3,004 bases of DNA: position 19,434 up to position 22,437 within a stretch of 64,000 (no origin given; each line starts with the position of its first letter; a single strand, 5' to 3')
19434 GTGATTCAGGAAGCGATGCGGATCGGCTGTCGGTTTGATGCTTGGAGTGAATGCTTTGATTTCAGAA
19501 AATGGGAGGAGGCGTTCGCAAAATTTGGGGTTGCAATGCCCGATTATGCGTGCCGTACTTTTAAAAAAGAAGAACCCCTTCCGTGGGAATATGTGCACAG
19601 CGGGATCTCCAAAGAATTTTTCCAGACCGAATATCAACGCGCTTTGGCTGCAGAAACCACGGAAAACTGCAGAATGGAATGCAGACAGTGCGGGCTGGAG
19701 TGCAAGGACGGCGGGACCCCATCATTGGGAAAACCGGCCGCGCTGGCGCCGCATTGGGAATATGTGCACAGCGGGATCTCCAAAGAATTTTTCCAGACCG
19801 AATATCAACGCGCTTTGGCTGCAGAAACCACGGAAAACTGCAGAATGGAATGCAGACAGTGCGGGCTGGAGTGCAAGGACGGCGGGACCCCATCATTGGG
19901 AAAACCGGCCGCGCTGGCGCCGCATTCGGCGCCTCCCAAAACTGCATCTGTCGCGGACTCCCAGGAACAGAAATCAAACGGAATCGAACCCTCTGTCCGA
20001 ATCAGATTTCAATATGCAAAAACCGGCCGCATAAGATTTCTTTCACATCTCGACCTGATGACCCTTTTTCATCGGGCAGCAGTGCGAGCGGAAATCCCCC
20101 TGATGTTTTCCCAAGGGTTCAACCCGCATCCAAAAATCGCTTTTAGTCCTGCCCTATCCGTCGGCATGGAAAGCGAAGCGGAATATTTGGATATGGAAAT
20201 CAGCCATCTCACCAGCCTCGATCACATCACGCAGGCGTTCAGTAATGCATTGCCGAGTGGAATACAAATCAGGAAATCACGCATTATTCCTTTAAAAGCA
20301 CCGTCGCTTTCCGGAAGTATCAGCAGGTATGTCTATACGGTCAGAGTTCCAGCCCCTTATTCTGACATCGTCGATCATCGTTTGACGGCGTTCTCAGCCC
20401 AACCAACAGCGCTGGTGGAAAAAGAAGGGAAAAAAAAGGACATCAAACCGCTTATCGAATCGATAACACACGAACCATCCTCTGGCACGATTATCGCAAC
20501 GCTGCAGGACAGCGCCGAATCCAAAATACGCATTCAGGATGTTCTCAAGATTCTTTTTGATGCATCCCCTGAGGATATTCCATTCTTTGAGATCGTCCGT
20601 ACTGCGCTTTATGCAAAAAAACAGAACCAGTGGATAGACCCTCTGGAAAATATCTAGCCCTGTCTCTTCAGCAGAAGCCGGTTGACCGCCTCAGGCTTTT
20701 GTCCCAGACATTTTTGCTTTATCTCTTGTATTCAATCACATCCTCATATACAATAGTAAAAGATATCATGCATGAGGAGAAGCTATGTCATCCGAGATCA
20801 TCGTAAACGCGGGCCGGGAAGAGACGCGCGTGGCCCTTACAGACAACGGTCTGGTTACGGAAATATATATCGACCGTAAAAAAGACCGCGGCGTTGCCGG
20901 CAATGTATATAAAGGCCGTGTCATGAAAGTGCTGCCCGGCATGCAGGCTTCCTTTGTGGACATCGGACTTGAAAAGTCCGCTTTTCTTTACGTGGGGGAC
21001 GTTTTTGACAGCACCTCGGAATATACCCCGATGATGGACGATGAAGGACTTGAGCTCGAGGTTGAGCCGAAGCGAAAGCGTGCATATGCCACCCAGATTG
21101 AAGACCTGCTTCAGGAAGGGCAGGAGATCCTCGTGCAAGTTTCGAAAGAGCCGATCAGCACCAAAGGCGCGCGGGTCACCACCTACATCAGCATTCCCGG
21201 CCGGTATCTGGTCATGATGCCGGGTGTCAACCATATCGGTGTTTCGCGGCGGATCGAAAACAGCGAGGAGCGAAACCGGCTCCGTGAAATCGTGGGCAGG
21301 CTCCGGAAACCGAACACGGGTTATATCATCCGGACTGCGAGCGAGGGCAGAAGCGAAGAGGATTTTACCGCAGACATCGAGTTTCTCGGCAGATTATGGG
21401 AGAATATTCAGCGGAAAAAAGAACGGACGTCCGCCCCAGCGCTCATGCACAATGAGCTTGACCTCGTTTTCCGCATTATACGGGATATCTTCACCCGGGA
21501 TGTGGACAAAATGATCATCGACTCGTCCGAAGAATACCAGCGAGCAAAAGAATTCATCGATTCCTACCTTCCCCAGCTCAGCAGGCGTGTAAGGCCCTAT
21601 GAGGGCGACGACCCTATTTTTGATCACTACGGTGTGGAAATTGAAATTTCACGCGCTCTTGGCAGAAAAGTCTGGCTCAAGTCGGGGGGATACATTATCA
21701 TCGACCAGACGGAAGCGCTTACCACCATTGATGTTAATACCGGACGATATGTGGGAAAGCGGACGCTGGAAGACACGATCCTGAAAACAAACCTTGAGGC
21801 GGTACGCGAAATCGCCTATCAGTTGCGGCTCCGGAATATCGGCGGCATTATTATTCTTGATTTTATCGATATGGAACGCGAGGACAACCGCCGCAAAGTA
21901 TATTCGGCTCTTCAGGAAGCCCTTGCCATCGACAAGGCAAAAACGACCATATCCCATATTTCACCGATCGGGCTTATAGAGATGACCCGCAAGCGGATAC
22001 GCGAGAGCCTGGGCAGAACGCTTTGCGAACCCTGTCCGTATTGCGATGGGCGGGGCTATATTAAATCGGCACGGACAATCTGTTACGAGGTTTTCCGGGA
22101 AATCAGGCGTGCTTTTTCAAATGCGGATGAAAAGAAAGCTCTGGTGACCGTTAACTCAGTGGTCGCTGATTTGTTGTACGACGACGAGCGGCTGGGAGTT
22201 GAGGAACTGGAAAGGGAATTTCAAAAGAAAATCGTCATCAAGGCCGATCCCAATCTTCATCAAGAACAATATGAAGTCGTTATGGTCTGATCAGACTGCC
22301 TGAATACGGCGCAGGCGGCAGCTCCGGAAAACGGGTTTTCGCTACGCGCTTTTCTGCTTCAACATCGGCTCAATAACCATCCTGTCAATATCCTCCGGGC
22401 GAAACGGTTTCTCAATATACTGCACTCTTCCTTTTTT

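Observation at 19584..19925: Perfect 171-bp in-frame tandem duplication inside the radical-SAM gene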

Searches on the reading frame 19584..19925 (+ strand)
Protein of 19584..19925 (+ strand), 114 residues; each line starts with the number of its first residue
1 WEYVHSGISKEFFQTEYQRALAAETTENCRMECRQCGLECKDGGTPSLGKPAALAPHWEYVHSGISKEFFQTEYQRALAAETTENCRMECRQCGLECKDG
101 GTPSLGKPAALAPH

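Call 42: find_homologous_proteins(query=window:19584-19925:+, max_evalue=0.001)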
Query window:19584-19925:+ (114 aa): 1 proteins with E <= 0.001 among 82 candidates.
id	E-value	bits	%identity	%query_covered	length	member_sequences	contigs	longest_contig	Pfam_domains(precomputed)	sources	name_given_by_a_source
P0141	1.1e-18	85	72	46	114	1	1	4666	-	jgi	jgi:hypothetical protein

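Call 61: search_protein_representatives(protein=window:19584-19925:+)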
Query: 114 residues. Proteins with E-value up to 0.001 (for the whole library): 76; up to 1e-10: 5; up to 1e-30: 0. The best 76 are listed.
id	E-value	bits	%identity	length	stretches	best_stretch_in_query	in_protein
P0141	3.6e-19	85.3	72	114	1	58-110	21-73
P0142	3.9e-16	75.5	59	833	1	57-110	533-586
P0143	8.5e-13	64.7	49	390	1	34-110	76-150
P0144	8.7e-13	64.7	25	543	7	1-99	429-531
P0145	7.7e-12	61.6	61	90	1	58-101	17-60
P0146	2.8e-08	50.1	47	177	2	57-95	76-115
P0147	7.7e-07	45.5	49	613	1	58-100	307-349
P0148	1.3e-06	44.7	41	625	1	35-99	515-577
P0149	2.5e-06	43.9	42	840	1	45-103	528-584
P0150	4.6e-06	43.0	46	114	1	58-107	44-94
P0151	5.5e-06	42.8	40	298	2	58-99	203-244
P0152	8.4e-06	42.2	50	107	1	58-101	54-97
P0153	2.0e-05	41.0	40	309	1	1-84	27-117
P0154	3.5e-05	40.2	39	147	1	40-102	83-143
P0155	4.0e-05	40.0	50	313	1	58-99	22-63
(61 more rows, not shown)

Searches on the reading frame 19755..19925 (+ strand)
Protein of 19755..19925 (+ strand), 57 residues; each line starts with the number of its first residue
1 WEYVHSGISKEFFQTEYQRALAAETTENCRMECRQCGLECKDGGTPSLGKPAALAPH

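Call 54: search_protein_families(library=ncbifam, proteins=[window:19755-19925:+], max_evalue=0.01)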
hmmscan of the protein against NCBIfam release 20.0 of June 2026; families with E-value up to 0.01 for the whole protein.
window:19755-19925:+ (57 aa): 1 family
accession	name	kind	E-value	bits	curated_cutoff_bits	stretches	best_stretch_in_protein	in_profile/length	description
TIGR03960.1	rSAM_fuse_unch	hypoth_equivalog_domain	1.8e-10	40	462.3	1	1-44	560-603/605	TIGR03960 family B12-binding radical SAM protein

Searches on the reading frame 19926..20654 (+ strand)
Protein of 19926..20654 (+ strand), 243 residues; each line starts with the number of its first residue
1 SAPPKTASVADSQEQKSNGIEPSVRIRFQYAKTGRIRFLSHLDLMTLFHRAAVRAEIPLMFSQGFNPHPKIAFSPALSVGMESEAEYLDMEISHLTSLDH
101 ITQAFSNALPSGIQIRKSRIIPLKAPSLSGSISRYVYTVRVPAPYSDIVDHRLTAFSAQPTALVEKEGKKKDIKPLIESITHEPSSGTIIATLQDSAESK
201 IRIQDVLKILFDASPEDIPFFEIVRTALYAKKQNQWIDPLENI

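Call 54: search_protein_families(library=ncbifam, proteins=[window:19926-20654:+], max_evalue=0.01)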
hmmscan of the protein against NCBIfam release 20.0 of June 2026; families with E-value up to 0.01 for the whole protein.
window:19926-20654:+ (243 aa): 1 family
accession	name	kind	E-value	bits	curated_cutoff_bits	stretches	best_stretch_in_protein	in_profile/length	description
TIGR03936.1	sam_1_link_chp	equivalog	2.6e-57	193.9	71.9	1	25-229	1-209/209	TIGR03936 family radical SAM-associated protein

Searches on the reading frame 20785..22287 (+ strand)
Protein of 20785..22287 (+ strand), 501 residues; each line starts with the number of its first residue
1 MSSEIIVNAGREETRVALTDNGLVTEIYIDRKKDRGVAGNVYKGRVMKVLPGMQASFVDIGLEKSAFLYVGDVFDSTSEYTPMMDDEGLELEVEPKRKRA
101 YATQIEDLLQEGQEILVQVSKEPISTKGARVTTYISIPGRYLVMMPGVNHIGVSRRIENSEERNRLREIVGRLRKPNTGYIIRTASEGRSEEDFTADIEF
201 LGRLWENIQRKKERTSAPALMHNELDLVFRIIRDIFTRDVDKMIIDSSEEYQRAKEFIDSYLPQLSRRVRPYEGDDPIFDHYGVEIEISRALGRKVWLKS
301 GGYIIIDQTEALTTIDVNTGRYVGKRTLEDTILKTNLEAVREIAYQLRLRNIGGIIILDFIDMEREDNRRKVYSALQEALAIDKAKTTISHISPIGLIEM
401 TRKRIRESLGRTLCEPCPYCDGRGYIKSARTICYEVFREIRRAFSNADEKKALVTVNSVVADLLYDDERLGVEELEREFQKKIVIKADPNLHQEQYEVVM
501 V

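Call 24: list_cluster_members(proteins=[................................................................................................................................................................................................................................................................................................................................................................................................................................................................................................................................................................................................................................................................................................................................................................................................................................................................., window:20785-22287:+, window:16780-17907:+, window:14994-16802:+])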
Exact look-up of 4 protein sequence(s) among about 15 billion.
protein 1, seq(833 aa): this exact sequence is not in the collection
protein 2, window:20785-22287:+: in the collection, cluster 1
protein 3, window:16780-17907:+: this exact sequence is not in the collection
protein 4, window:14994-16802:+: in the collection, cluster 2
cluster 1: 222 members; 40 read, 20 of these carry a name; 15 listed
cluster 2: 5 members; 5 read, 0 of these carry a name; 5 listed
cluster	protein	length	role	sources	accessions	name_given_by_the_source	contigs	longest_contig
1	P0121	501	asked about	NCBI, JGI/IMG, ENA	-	-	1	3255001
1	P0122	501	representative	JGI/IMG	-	ribonuclease G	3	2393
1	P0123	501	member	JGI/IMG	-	ribonuclease G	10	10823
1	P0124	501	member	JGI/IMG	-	ribonuclease G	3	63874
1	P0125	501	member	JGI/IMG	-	ribonuclease G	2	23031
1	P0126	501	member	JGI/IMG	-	ribonuclease G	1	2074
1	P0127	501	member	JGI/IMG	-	ribonuclease G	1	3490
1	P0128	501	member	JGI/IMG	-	ribonuclease G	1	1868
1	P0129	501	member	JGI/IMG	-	ribonuclease G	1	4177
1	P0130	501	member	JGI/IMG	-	ribonuclease G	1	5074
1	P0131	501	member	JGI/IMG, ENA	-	ribonuclease G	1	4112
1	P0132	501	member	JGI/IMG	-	ribonuclease G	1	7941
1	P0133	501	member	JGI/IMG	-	ribonuclease G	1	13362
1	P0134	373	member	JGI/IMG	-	ribonuclease G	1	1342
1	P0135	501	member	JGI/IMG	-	ribonuclease G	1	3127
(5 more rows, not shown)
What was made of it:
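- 20785..22290 (+): Downstream neighbour, RNase G/E family (rng). Sources name the cluster 'ribonuclease G' (call 24).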

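Call 26: find_encoding_contigs(protein=window:20785-22287:+, flank=5000, max_places=10)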
Protein window:20785-22287:+ (501 aa): 1 contig read that carries it; 1 place shown.
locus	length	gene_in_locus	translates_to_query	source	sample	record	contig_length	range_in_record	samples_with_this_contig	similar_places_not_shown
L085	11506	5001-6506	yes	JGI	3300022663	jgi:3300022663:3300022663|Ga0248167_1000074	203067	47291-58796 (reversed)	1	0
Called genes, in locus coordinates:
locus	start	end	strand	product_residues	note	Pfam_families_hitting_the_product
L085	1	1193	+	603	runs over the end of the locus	PF03717:PBP_dimer, PF00905:Transpeptidase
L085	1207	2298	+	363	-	PF01098:FTSW_RODA_SPOVE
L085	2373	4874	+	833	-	PF19864:Radical_SAM_N2, PF04055:Radical_SAM, PF10105:DUF2344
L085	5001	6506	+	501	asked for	PF10150:RNase_E_G, PF20833:RNase_E_G_Thio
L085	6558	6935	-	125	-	PF00072:Response_reg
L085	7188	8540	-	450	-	PF00072:Response_reg, PF00158:Sigma54_activat, PF14532:Sigma54_activ_2, PF07724:AAA_2 (weak), PF00004:AAA, PF07728:AAA_5, PF25601:AAA_lid_14, PF02954:HTH_8, +3 more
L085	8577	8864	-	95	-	-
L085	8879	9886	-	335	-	PF00140:Sigma70_r1_2, PF04542:Sigma70_r2, PF04539:Sigma70_r3, PF04545:Sigma70_r4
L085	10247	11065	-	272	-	PF02569:Pantoate_ligase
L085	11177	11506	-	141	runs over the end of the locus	PF00210:Ferritin, PF02915:Rubrerythrin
